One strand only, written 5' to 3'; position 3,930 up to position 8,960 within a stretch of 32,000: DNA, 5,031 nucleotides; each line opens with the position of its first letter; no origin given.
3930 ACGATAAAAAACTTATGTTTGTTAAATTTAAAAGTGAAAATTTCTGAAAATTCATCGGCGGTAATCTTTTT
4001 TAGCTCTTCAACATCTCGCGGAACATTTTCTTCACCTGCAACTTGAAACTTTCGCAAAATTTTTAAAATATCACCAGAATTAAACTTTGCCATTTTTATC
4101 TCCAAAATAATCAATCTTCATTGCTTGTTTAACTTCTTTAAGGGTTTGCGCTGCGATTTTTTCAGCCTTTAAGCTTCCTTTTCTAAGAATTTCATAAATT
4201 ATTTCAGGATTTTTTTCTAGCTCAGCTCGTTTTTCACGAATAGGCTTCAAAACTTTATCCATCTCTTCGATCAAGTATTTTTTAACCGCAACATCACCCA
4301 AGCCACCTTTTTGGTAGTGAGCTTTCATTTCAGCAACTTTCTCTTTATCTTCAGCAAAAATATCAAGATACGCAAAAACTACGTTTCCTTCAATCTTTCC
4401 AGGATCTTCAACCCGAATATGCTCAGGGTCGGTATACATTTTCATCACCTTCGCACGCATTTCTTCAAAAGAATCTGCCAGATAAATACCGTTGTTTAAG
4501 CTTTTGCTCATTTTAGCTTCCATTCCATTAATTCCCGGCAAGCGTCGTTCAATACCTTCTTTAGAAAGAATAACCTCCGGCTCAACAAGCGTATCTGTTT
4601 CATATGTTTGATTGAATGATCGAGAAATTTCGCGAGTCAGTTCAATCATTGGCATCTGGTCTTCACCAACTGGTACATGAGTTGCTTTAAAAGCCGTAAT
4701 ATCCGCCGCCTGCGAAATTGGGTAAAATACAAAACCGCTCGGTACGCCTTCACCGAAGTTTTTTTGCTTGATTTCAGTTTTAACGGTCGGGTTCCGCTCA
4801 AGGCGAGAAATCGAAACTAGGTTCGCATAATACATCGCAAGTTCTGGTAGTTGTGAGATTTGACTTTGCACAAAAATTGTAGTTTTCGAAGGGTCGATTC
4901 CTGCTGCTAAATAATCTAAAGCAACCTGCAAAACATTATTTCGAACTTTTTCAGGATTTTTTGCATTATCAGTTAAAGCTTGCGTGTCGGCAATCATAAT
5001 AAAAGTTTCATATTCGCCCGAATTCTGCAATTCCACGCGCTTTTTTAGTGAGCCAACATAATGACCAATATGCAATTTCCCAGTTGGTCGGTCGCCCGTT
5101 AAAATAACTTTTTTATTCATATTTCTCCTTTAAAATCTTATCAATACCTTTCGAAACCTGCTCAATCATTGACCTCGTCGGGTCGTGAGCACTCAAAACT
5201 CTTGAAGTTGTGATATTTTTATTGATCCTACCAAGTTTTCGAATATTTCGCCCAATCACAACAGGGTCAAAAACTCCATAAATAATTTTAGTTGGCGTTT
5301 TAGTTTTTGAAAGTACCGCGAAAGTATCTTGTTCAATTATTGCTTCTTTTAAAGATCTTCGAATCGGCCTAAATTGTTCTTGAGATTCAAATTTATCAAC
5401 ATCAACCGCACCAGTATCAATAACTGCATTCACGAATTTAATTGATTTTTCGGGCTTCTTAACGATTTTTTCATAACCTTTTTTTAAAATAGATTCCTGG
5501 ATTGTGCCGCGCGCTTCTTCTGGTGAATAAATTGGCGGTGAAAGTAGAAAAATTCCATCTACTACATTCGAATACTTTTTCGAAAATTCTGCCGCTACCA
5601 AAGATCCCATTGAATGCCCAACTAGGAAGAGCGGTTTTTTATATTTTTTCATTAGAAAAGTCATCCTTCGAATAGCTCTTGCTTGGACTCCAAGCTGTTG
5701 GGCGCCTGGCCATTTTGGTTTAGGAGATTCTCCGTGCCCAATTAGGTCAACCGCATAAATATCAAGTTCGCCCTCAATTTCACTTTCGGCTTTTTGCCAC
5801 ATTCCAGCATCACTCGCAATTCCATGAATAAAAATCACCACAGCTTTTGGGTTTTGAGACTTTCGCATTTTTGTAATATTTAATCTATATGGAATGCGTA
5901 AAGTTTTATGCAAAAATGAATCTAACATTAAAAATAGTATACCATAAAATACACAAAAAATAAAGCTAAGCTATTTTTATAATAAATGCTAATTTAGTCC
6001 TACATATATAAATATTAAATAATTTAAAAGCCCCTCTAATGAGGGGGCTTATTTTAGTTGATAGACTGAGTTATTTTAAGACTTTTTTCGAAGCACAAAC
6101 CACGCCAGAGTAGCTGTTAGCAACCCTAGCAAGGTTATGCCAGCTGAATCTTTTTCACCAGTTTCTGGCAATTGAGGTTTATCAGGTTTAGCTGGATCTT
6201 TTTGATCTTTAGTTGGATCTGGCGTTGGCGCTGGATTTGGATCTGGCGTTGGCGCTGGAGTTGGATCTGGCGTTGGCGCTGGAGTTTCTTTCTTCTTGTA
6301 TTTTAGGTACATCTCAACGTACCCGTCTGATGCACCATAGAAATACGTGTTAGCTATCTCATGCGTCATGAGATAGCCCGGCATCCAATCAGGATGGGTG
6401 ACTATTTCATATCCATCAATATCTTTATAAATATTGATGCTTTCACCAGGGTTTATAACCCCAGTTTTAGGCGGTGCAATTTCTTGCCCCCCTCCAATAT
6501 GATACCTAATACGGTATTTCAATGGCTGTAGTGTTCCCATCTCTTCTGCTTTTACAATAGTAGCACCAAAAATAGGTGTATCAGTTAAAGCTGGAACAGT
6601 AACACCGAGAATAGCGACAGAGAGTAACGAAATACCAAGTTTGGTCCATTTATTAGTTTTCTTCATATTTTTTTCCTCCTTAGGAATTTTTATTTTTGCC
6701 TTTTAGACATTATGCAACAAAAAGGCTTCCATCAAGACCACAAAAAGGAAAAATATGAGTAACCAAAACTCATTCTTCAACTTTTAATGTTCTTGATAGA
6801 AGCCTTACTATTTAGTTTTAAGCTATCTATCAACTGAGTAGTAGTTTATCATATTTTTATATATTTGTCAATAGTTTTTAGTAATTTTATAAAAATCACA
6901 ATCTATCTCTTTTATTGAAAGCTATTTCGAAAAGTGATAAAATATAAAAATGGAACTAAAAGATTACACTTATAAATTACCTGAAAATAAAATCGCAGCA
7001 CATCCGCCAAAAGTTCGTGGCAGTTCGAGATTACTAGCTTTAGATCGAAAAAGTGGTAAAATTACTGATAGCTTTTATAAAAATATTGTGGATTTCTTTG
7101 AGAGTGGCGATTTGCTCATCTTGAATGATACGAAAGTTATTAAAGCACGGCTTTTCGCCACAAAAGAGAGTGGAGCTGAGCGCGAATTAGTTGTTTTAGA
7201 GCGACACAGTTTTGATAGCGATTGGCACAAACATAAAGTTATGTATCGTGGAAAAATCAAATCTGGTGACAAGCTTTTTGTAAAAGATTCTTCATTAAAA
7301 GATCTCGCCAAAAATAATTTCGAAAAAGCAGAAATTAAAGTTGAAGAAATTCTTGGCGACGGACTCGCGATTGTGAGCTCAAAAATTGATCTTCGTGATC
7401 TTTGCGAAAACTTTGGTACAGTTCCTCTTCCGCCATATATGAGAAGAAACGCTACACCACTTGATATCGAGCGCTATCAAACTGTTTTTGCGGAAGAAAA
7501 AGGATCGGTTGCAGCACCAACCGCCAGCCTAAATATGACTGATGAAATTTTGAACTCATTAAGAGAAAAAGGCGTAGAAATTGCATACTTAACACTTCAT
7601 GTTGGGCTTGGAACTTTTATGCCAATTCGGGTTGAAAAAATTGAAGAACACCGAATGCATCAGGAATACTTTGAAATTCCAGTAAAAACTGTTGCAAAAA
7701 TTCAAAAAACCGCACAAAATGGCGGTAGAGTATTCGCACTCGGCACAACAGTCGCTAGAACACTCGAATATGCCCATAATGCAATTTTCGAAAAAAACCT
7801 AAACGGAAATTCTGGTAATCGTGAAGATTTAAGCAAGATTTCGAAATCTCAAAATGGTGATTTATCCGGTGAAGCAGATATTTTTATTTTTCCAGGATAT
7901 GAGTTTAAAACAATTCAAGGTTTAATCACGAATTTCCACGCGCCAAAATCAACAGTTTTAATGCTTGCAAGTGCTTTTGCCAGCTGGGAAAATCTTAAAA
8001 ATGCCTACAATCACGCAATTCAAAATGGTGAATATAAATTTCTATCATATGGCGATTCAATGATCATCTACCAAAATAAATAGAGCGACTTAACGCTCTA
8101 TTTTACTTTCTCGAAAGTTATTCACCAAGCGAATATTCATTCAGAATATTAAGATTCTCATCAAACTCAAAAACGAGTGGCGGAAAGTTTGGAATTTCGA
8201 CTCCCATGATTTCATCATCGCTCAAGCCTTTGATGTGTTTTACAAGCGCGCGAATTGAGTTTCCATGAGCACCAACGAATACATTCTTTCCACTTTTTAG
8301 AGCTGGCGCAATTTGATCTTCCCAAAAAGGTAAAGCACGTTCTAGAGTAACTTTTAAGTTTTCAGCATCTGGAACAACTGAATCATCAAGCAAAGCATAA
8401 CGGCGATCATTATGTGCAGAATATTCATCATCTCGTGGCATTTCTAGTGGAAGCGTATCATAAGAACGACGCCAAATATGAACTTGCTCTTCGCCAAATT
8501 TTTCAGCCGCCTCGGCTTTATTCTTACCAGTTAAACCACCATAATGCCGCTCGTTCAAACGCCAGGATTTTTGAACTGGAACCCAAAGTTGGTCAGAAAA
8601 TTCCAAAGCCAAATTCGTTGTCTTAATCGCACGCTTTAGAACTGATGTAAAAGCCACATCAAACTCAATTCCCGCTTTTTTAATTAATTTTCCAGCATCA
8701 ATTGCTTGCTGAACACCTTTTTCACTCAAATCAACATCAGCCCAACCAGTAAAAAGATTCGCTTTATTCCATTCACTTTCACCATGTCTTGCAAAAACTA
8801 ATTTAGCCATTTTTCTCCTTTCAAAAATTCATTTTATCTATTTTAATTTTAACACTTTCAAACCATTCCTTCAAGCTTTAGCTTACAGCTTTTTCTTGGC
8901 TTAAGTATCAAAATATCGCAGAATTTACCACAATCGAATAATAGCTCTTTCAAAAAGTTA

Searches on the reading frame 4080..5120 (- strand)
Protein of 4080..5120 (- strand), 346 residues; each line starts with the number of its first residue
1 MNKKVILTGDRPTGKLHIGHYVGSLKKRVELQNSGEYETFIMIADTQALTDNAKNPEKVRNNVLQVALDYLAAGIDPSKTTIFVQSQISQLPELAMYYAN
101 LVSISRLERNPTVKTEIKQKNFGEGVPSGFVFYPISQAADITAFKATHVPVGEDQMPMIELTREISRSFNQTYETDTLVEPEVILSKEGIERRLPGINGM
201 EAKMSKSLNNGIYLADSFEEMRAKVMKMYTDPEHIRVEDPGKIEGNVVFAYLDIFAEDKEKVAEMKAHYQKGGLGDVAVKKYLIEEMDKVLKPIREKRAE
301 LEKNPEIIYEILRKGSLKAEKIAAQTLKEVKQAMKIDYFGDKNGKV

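Call 7: search_protein_families(library=ncbifam, proteins=[window:4080-5120:-])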
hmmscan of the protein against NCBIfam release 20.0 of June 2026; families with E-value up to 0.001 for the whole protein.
window:4080-5120:- (346 aa): 10 families
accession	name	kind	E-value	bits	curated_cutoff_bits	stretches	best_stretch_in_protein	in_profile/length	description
TIGR00233.1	trpS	equivalog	2.2e-81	273.7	176.75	1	3-334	2-326/328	tryptophan--tRNA ligase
NF008922.0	PRK12283.1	equivalog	1.2e-78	264.7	572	2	2-179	2-177/400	tryptophan--tRNA ligase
NF009207.0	PRK12556.1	equivalog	3.5e-63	213.5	479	1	1-336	1-331/332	tryptophan--tRNA ligase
NF008923.0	PRK12284.1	equivalog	4.7e-58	197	597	1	5-337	4-332/431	tryptophan--tRNA ligase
NF008927.0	PRK12285.1-4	equivalog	2.4e-29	102.5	478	1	4-304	74-365/385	tryptophan--tRNA ligase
NF008924.0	PRK12285.1-1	equivalog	4.7e-27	95.2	644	1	6-304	76-361/381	tryptophan--tRNA ligase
NF008925.0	PRK12285.1-2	equivalog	4.7e-26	91.6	451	1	5-303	64-355/365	tryptophan--tRNA ligase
NF006330.0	PRK08560.1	equivalog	3.2e-23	82.3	220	1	8-306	37-336/342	tyrosine--tRNA ligase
NF008926.0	PRK12285.1-3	equivalog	8.7e-17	61.1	320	2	6-170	68-229/429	tryptophan--tRNA ligase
NF008928.0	PRK12285.1-5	equivalog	4.4e-09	35.4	891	1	5-167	94-250/530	tryptophan--tRNA ligase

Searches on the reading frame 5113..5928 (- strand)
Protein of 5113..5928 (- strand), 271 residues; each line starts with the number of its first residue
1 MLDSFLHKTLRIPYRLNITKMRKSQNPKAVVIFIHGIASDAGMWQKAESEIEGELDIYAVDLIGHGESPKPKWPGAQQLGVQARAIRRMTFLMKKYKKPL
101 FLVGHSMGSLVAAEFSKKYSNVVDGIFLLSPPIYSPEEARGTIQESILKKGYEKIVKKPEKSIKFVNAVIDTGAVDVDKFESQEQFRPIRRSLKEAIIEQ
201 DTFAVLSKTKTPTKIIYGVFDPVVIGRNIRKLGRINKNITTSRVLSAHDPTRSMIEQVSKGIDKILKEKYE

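Call 7: search_protein_families(library=ncbifam, proteins=[window:5113-5928:-])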
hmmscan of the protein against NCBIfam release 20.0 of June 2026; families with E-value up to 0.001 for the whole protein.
window:5113-5928:- (271 aa): 17 families
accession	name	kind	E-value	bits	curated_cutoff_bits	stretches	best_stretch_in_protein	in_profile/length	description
NF011457.0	PRK14875.1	equivalog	8.5e-18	64.5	307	1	20-233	124-338/372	acetoin dehydrogenase dihydrolipoyllysine-residue acetyltransferase subunit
TIGR03695.1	menH_SHCHC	equivalog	6e-13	48.8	208.55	1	29-130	3-103/252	2-succinyl-6-hydroxy-2,4-cyclohexadiene-1-carboxylate synthase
TIGR01738.1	bioH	equivalog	4.7e-12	46.1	206.95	1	30-256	6-235/245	pimeloyl-ACP methyl ester esterase BioH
NF051487.1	bifunc_PcaCD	exception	5.4e-12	45.5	430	1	16-221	160-365/413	bifunctional 4-carboxymuconolactone decarboxylase/3-oxoadipate enol-lactonase PcaCD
NF051488.1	bifunc_PcaDC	exception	3.7e-10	39.5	390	1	25-233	9-216/375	bifunctional 3-oxoadipate enol-lactonase/4-carboxymuconolactone decarboxylase PcaDC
NF050089.1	i_nPHAscl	equivalog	7.8e-10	38.3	300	1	21-138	11-130/288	intracellular short-chain-length polyhydroxyalkanoate depolymerase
NF052614.1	AB_fold_OlsI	equivalog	1.3e-08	34.8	385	1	18-226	8-213/272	ornithine lipid biosynthesis O-acyltransferase OlsI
NF002938.0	PRK03592.1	equivalog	2.6e-08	33.5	241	1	29-135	31-133/298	haloalkane dehalogenase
TIGR02427.1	protocat_pcaD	equivalog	3.6e-08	33.1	255.85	1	22-224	7-207/251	3-oxoadipate enol-lactonase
NF008340.0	PRK11126.1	equivalog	4.3e-08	32.7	261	1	21-115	7-95/255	2-succinyl-6-hydroxy-2,4-cyclohexadiene-1-carboxylate synthase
TIGR01250.1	pro_imino_pep_2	subfamily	1.2e-06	28.4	167.65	1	21-167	18-166/288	proline iminopeptidase-family hydrolase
NF004514.1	PRK05855.1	equivalog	6.4e-06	25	455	1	18-114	12-107/578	SDR family oxidoreductase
NF058580.1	lipase_V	equivalog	9.4e-06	25.4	300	1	23-118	20-110/230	EstV family lipase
NF007674.0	PRK10349.1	equivalog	0.00019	21.2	449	1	29-150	14-127/256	pimeloyl-ACP methyl ester esterase BioH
NF041096.1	esterase_EstD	equivalog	0.00026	20.2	600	1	94-139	237-281/421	esterase EstD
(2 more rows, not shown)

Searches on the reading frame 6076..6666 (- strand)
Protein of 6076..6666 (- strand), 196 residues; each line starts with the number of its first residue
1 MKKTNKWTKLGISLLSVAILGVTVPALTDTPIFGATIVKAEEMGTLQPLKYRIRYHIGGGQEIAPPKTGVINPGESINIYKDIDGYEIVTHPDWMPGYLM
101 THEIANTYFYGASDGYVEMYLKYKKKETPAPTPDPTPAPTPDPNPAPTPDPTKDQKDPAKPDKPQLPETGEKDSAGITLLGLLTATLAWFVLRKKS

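Call 7: search_protein_families(library=ncbifam, proteins=[window:6076-6666:-])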
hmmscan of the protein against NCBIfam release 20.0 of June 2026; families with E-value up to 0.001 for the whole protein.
window:6076-6666:- (196 aa): 2 families
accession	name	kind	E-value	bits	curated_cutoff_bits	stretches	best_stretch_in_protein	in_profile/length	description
TIGR01167.1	LPXTG_anchor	domain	9e-07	29.3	15.9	1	165-195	1-31/34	LPXTG cell wall anchor domain-containing protein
NF053819.1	EF0750_LPXTG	subfamily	4.9e-06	27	47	1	115-195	36-102/105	EF2685/EF0750 family sortase-dependent surface protein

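Call 16: search_protein_families(library=pfam, proteins=[window:6076-6666:-], max_evalue=0.01)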
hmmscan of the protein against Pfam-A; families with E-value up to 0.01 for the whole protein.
window:6076-6666:- (196 aa): 1 family
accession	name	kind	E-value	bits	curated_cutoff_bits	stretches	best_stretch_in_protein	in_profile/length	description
PF00746.26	Gram_pos_anchor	-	9.4e-08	32.3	20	1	160-195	3-40/43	LPXTG cell wall anchor motif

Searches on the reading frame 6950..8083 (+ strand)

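Call 7: search_protein_families(library=ncbifam, proteins=[window:6950-8083:+])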
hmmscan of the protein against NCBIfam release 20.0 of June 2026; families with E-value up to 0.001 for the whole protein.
window:6950-8083:+ (377 aa): 3 families
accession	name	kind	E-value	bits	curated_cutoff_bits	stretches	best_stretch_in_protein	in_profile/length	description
NF001140.0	PRK00147.1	equivalog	1.2e-113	379.5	324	1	1-376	1-345/346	tRNA preQ1(34) S-adenosylmethionine ribosyltransferase-isomerase QueA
TIGR00113.1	queA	equivalog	1.4e-109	366.3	267.45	1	1-373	2-344/345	tRNA preQ1(34) S-adenosylmethionine ribosyltransferase-isomerase QueA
NF002398.0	PRK01424.1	equivalog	5.2e-68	229.9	588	2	171-375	182-364/366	tRNA preQ1(34) S-adenosylmethionine ribosyltransferase-isomerase QueA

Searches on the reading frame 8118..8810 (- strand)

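Call 7: search_protein_families(library=ncbifam, proteins=[window:8118-8810:-])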
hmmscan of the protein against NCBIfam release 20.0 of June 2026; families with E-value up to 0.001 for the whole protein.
window:8118-8810:- (230 aa): 20 families
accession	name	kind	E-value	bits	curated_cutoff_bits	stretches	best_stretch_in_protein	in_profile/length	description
NF010715.0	PRK14117.1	equivalog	1.4e-146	486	421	1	1-229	1-229/230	phosphoglycerate mutase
NF010716.0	PRK14118.1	equivalog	4.3e-109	363.1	409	1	3-227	2-226/227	2,3-diphosphoglycerate-dependent phosphoglycerate mutase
NF010714.0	PRK14116.1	equivalog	3.7e-106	353.8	401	1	1-225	1-225/229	2,3-diphosphoglycerate-dependent phosphoglycerate mutase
TIGR01258.1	pgm_1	subfamily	4.2e-103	344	81.7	1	3-229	2-228/245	2,3-bisphosphoglycerate-dependent phosphoglycerate mutase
NF010713.0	PRK14115.1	equivalog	1e-101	339.4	305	1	1-229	1-229/248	2,3-diphosphoglycerate-dependent phosphoglycerate mutase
NF010718.0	PRK14120.1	equivalog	4.7e-91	304.5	366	1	2-225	5-226/249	phosphoglyceromutase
NF010717.0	PRK14119.1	equivalog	1.6e-89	299.4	378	1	1-228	1-228/228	2,3-diphosphoglycerate-dependent phosphoglycerate mutase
NF002339.0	PRK01295.1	equivalog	3.8e-62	209.4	316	2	3-121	4-122/206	2,3-bisphosphoglycerate-dependent phosphoglycerate mutase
NF002217.0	PRK01112.1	equivalog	5.9e-62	209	320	3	1-78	1-76/228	2,3-bisphosphoglycerate-dependent phosphoglycerate mutase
TIGR03162.1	ribazole_cobC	equivalog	3.7e-20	72.1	162.9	2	4-117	1-106/176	alpha-ribazole phosphatase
NF045917.1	PhserinePhPspA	equivalog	3e-14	53.2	350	1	1-114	1-108/211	phosphoserine phosphatase PspA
NF038349.1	dPGM_arch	equivalog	4.4e-14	52.8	225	1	5-210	2-165/194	2,3-diphosphoglycerate-dependent phosphoglycerate mutase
NF011580.0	PRK15004.1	equivalog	4.9e-12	46.3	250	1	3-92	2-86/203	adenosylcobalamin/alpha-ribazole phosphatase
NF005567.0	PRK07238.1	equivalog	3.2e-11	43.2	326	1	2-118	178-289/378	bifunctional RNase H/acid phosphatase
NF009993.0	PRK13462.1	equivalog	4.8e-10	39.4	226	1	3-97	7-95/203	acid phosphatase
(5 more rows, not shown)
